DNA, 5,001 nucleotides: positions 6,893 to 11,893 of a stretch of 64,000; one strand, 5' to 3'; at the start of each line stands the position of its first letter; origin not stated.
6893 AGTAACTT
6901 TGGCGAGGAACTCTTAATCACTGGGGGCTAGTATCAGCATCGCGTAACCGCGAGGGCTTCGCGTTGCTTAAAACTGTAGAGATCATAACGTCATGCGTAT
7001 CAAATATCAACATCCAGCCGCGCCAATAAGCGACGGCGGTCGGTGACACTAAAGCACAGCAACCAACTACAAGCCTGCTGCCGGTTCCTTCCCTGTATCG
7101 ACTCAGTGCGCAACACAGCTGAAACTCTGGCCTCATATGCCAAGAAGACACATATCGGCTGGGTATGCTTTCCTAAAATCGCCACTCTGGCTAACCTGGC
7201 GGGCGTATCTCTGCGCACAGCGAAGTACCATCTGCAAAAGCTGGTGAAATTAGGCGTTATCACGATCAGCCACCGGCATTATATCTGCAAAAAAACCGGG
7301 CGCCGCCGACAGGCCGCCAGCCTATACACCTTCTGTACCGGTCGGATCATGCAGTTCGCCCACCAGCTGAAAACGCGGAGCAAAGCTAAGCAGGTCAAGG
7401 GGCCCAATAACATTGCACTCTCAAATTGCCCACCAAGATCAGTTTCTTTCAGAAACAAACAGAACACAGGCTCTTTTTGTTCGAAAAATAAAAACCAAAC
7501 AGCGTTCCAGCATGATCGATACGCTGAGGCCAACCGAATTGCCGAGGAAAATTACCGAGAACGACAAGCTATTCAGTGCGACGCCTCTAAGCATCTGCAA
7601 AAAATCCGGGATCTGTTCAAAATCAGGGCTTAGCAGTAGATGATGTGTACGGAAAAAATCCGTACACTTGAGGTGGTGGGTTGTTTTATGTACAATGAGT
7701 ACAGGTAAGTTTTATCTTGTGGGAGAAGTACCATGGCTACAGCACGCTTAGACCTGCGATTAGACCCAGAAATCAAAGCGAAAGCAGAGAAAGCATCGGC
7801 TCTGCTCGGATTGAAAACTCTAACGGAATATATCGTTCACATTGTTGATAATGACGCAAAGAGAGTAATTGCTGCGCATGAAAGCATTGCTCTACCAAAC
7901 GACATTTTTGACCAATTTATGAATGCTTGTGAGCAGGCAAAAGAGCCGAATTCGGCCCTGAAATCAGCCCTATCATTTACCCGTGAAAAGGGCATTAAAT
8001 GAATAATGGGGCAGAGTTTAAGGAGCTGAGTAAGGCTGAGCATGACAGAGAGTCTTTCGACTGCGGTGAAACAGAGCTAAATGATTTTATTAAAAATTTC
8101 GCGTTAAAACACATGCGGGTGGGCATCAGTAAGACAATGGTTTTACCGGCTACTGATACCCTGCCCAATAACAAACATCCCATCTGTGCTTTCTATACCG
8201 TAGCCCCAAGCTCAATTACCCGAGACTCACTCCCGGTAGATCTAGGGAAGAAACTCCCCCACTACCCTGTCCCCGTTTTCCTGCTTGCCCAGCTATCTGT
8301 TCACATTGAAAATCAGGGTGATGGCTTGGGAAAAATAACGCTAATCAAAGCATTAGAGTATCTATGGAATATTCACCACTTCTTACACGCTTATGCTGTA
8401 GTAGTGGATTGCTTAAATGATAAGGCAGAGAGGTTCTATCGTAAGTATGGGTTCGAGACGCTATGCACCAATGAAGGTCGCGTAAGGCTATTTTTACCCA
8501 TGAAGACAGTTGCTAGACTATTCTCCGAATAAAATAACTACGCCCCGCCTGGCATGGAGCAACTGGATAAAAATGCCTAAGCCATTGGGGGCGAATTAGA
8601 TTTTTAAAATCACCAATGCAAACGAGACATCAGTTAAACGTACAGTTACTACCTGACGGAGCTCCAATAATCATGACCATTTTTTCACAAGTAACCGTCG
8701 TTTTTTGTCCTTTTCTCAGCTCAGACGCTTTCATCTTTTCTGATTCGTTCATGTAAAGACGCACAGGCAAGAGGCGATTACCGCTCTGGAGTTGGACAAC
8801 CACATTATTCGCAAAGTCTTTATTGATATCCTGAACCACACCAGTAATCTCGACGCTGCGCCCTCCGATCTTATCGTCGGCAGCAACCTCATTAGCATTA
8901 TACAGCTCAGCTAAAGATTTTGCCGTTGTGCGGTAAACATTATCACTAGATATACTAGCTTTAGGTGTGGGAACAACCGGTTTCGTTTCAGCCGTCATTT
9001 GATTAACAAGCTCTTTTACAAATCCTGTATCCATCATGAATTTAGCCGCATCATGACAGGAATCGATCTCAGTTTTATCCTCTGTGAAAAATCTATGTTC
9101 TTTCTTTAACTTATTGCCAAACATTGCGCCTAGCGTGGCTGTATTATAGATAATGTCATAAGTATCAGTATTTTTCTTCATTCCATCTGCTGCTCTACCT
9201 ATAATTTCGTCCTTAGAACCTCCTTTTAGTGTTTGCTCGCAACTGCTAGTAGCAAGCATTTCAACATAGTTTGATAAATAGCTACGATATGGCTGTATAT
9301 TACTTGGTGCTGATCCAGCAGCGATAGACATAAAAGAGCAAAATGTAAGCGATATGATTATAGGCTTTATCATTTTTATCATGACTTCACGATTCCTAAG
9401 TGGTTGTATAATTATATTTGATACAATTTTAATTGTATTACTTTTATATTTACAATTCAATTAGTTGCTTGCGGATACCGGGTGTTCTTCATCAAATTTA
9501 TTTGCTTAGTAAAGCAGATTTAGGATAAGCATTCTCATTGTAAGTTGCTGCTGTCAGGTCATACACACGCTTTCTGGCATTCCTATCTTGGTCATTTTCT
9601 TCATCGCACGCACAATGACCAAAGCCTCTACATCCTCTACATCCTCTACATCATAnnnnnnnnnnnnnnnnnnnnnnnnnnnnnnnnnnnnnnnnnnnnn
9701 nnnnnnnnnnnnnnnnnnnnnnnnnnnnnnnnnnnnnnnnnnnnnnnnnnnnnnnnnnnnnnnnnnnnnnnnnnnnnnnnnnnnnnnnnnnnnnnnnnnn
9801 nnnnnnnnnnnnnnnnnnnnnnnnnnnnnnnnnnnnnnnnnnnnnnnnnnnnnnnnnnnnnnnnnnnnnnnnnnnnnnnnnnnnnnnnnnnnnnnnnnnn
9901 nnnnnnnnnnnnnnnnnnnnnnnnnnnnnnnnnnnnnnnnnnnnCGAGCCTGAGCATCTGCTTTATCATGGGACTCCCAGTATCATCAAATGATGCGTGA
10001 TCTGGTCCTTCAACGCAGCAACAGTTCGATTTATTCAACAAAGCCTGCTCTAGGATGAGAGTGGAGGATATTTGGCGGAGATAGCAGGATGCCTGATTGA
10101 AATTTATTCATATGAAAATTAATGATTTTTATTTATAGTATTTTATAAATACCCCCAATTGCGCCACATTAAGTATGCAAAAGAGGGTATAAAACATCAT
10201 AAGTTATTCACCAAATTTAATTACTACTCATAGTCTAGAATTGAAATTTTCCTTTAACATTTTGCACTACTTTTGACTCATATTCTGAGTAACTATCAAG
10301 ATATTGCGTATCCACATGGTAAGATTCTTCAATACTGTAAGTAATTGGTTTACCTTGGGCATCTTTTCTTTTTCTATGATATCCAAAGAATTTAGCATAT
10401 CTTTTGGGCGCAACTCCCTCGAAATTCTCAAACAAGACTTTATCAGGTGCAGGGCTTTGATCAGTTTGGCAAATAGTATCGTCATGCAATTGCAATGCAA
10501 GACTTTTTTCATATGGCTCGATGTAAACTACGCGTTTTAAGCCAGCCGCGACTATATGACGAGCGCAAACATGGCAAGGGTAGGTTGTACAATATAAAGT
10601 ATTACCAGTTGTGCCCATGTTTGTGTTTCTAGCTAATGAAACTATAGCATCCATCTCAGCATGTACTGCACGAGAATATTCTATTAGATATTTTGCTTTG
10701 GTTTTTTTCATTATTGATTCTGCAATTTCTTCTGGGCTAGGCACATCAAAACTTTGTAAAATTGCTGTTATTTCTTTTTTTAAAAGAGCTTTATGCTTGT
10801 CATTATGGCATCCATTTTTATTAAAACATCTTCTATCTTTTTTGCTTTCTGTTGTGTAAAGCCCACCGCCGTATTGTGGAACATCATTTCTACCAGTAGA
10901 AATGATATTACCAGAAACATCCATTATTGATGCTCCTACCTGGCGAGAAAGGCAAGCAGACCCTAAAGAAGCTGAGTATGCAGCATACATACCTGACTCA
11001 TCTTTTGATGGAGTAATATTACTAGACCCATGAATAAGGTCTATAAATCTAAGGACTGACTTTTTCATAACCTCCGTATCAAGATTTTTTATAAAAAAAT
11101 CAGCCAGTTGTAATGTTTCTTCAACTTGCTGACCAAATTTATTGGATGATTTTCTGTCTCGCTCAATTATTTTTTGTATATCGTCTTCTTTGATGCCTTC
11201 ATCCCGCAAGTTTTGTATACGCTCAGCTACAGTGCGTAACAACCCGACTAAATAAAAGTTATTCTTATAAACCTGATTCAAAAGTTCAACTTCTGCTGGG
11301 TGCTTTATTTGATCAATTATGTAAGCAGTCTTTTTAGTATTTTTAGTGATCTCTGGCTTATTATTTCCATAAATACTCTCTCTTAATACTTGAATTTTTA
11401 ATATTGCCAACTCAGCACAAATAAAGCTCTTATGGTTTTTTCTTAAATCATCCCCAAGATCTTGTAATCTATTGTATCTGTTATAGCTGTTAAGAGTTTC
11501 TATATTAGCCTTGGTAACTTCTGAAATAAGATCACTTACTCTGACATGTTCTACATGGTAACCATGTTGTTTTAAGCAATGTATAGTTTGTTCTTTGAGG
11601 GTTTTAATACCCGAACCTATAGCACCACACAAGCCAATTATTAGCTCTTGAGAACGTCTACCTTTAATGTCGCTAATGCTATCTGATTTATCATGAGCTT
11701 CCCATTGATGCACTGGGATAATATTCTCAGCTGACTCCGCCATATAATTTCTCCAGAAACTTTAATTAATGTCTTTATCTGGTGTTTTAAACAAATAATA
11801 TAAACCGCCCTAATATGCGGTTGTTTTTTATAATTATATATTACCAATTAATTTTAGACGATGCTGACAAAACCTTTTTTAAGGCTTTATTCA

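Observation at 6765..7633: IncI/IncB-style antisense RNA, leader peptide and pseudoknot switch controlling a short RepL-like wHTH gene in a P1-like phage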

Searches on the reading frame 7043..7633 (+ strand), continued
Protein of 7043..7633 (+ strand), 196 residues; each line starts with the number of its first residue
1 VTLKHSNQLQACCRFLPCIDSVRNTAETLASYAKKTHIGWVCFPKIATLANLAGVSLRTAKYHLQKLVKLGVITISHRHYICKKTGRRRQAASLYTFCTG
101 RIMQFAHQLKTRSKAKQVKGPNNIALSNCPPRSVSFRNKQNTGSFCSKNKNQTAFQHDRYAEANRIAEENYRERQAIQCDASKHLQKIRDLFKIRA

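Call 76: fold_search(model_id=the predicted structure, library=pdb)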
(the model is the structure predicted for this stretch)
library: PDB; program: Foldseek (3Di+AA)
matches with E <= 10: 500; with E <= 0.001: 4
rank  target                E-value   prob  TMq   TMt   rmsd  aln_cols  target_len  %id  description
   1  6xjf_G                3.0e-04  1.00  0.34  0.55   4.6       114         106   19  X-ray crystal structure of Pyrococcus furiosus general transcription factor TFE-alpha (SeMet labeled protein) (released 2020-07-08)
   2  3r0a_A                4.0e-04  1.00  0.33  0.49   6.1       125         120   10  Possible transcriptional regulator from Methanosarcina mazei Go1 (gi 21227196) (released 2011-03-23)
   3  6pln_A                6.0e-04  1.00  0.33  0.55   5.2       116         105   20  X-ray crystal structure of Pyrococcus furiosus general transcription factor TFE-alpha (released 2020-07-08)
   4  6xjf_B                6.8e-04  1.00  0.34  0.58   4.7       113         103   19  X-ray crystal structure of Pyrococcus furiosus general transcription factor TFE-alpha (SeMet labeled protein) (released 2020-07-08)
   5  5gpy_A                1.7e-03  1.00  0.40  0.43  18.1       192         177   10  Crystal structure of the human TFIIE complex (released 2016-11-02)
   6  6pln_B                1.7e-03  1.00  0.35  0.56   4.3       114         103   19  X-ray crystal structure of Pyrococcus furiosus general transcription factor TFE-alpha (released 2020-07-08)
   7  2d1h_A                2.0e-03  1.00  0.35  0.60   5.0       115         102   15  Crystal structure of ST1889 protein from thermoacidophilic archaeon Sulfolobus tokodaii (released 2006-09-05)
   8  6cmv_C                2.2e-03  1.00  0.32  0.49   6.1       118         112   19  Crystal structure of Archaeal Biofilm Regulator (AbfR2) from Sulfolobus acidocaldarius (released 2018-11-14)
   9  6xjf_A                2.5e-03  1.00  0.34  0.57   4.7       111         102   20  X-ray crystal structure of Pyrococcus furiosus general transcription factor TFE-alpha (SeMet labeled protein) (released 2020-07-08)
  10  3r0a_B                2.7e-03  1.00  0.33  0.47   5.1       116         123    9  Possible transcriptional regulator from Methanosarcina mazei Go1 (gi 21227196) (released 2011-03-23)
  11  6cmv_B                2.7e-03  1.00  0.32  0.49   6.4       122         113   18  Crystal structure of Archaeal Biofilm Regulator (AbfR2) from Sulfolobus acidocaldarius (released 2018-11-14)
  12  9a5c_B                3.0e-03  0.99  0.34  0.29  23.5       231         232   13  Integrative model of GLPD-DNAD by crosslinking MS and deep learning (released 2024-09-18)
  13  1smt_A                3.2e-03  1.00  0.28  0.48  10.9       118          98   16  SMTB REPRESSOR FROM SYNECHOCOCCUS PCC7942 (released 1997-12-03)
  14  1smt_B                3.6e-03  0.99  0.27  0.47  10.7       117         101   16  SMTB REPRESSOR FROM SYNECHOCOCCUS PCC7942 (released 1997-12-03)
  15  1r23_A                3.8e-03  1.00  0.28  0.46  10.3       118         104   15  Crystal structure of the cyanobacterial metallothionein repressor SmtB in the Zn1-form (one Zn(II) per dimer) (released 2004-05-18)
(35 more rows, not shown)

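Call 113: search_protein_families(library=phrogs, proteins=[L011:5670-6449:+, L013:1710-2105:+, L015:4646-4984:+, L015:3203-3793:+, L015:2244-3206:+, L048:6857-7138:+], max_evalue=0.001)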
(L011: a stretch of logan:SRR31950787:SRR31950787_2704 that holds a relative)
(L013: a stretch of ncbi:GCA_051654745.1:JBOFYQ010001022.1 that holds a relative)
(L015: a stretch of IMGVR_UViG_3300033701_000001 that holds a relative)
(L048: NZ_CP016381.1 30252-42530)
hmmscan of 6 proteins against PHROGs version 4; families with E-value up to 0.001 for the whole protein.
L011:5670-6449:+ (259 aa): 1 family
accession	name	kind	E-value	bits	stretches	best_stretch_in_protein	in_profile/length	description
phrog_1381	-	moron, auxiliary metabolic gene and host takeover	0.00057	20.3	1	43-114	15-86/264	plasmid antitoxin with HTH domain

L013:1710-2105:+ (131 aa): 1 family
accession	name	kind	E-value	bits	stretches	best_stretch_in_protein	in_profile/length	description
phrog_25621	-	unknown function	2.1e-11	44.8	1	18-128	7-112/118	-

L015:4646-4984:+ (112 aa): 1 family
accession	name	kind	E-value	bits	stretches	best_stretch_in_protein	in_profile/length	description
phrog_2315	-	unknown function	9e-16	58.9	1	1-109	1-107/109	-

L015:3203-3793:+ (196 aa): 5 families
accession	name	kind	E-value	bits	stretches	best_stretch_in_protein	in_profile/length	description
phrog_631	-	unknown function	2.4e-29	103.8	1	2-144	20-155/260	-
phrog_9263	-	unknown function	2.1e-12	48.6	1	5-105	62-163/230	-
phrog_5429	-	DNA, RNA and nucleotide metabolism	8e-09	36.6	1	50-110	67-127/176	DNA repair protein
phrog_2776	-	unknown function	5.2e-08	33.8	1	29-127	36-128/181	-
phrog_14517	-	unknown function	0.00036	21.1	1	51-108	61-119/296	-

L015:2244-3206:+ (320 aa): 0 families

L048:6857-7138:+ (93 aa): 1 family
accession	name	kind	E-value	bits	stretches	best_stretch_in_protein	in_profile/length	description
phrog_19460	-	unknown function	2.5e-12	48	1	13-91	2-80/88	-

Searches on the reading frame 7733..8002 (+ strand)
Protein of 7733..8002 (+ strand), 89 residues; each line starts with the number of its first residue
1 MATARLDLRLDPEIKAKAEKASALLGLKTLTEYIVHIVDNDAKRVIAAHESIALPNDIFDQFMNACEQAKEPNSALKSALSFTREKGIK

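Call 4: search_protein_families(library=pfam, proteins=[window:7733-8002:+], max_evalue=1)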
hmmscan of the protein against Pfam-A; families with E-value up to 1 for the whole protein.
window:7733-8002:+ (89 aa): 2 families
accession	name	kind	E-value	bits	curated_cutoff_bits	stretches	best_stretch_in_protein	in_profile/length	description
PF08681.18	TacA1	-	5.6e-20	71.5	21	1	5-81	1-76/80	Antitoxin TacA 1-like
PF04850.18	Baculo_E66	-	0.091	12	26.5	1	27-85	313-372/391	Baculovirus E66 occlusion-derived virus envelope protein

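Call 11: search_protein_families(library=ncbifam, proteins=[window:7733-8002:+], max_evalue=0.001)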
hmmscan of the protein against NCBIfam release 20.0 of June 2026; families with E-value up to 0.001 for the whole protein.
window:7733-8002:+ (89 aa): 0 families

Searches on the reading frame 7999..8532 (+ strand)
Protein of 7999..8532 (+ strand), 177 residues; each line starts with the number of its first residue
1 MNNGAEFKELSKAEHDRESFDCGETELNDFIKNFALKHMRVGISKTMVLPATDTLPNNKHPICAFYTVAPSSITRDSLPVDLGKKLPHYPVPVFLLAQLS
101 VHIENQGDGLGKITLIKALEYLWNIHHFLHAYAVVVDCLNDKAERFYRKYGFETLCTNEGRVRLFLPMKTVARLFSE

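Call 4: search_protein_families(library=pfam, proteins=[window:7999-8532:+], max_evalue=1)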
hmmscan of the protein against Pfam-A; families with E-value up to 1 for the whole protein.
window:7999-8532:+ (177 aa): 4 families
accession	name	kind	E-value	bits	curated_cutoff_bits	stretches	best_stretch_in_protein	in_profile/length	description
PF13508.13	Acetyltransf_7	-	7e-05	23.6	27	1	97-153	32-83/84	Acetyltransferase (GNAT) domain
PF00583.31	Acetyltransf_1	-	0.00034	21.3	20.7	1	92-152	58-116/116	Acetyltransferase (GNAT) family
PF13673.13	Acetyltransf_10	-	0.0012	19.3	23.6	1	97-161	55-115/128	Acetyltransferase (GNAT) domain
PF08445.16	FR47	-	0.014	15.8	22.1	1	96-156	24-81/86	FR47-like protein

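Call 11: search_protein_families(library=ncbifam, proteins=[window:7999-8532:+], max_evalue=0.001)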
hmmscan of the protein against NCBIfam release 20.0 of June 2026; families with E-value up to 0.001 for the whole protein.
window:7999-8532:+ (177 aa): 0 families

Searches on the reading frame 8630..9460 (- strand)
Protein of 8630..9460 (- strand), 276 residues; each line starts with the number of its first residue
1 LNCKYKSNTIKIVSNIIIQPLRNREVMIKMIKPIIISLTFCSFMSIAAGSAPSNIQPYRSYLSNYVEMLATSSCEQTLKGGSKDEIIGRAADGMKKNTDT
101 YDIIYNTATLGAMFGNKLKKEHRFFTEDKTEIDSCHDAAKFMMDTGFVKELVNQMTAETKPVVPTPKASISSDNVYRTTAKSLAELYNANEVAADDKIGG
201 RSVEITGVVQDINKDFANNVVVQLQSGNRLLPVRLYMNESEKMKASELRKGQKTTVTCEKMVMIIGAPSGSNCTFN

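Call 10: search_protein_families(library=pfam, proteins=[window:8630-9460:-], max_evalue=0.001)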
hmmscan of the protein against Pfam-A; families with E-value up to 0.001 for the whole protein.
window:8630-9460:- (276 aa): 1 family
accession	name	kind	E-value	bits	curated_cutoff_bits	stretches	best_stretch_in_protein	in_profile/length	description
PF12869.13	tRNA_anti-like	-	3.2e-14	53.2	23.5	1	162-261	35-133/146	tRNA_anti-like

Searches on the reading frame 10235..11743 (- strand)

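Call 10: search_protein_families(library=pfam, proteins=[window:10235-11743:-], max_evalue=0.001)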
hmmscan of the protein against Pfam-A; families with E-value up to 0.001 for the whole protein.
window:10235-11743:- (502 aa): 3 families
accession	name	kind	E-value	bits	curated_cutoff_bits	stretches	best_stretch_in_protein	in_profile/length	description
PF00383.29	dCMP_cyt_deam_1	-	7.2e-16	58.4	25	1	246-408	2-101/102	Cytidine and deoxycytidylate deaminase zinc-binding region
PF14437.12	MafB19-deam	-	3.7e-08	33.8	27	1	358-414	49-106/142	MafB19-like deaminase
PF14439.12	Bd3614-deam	-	0.00018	21.9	38.5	1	359-418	34-99/113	Bd3614-like deaminase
